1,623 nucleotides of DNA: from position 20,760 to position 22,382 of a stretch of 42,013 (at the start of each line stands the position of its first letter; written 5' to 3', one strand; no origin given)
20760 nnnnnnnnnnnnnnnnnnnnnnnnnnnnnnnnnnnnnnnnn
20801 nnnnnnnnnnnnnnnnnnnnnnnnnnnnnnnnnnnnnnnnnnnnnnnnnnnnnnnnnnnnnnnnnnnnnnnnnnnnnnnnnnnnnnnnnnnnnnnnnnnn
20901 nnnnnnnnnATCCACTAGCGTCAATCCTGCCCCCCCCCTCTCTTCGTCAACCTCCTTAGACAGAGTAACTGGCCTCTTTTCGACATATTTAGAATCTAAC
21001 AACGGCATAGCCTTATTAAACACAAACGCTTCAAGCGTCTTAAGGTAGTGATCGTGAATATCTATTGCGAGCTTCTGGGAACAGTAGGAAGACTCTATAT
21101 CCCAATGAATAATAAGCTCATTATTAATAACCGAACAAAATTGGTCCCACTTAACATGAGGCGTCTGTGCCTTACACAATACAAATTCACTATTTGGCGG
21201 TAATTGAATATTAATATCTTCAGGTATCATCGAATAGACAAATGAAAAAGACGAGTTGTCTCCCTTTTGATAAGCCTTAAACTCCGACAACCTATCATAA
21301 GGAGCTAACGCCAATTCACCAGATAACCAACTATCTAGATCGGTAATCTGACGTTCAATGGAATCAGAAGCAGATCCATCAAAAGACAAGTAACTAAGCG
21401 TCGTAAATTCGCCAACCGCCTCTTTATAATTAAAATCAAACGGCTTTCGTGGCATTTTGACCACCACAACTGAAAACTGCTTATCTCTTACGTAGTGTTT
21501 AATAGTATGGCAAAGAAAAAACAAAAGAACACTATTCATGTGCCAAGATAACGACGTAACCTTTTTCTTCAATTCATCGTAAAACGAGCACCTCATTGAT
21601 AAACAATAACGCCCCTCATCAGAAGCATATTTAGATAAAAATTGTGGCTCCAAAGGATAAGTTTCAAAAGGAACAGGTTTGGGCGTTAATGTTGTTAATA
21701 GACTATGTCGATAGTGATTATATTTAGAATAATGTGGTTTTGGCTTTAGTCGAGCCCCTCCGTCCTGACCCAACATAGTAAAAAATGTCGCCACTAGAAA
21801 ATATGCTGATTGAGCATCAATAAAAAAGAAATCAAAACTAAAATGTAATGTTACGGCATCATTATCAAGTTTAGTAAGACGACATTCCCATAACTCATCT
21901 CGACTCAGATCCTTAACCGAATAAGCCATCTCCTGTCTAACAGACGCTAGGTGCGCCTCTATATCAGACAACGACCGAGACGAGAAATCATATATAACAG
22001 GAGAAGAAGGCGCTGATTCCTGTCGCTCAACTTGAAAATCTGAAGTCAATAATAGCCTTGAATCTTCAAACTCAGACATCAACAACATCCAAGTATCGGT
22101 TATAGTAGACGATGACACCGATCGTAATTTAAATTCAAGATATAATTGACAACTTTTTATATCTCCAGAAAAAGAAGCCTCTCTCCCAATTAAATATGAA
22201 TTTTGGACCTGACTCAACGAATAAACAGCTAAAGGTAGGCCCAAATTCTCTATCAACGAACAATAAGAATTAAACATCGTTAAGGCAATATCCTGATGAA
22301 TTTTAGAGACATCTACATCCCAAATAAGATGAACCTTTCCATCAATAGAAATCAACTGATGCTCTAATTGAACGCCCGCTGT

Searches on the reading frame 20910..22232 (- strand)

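Call 79: search_protein_families(library=pfam, proteins=[window:20910-22232:-], max_evalue=0.1)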
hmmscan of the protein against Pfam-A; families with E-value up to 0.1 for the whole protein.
window:20910-22232:- (441 aa): 1 family
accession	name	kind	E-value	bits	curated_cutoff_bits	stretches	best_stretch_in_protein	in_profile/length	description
PF00668.25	Condensation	-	0.00017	20.9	30.6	0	3-172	4-179/456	Condensation domain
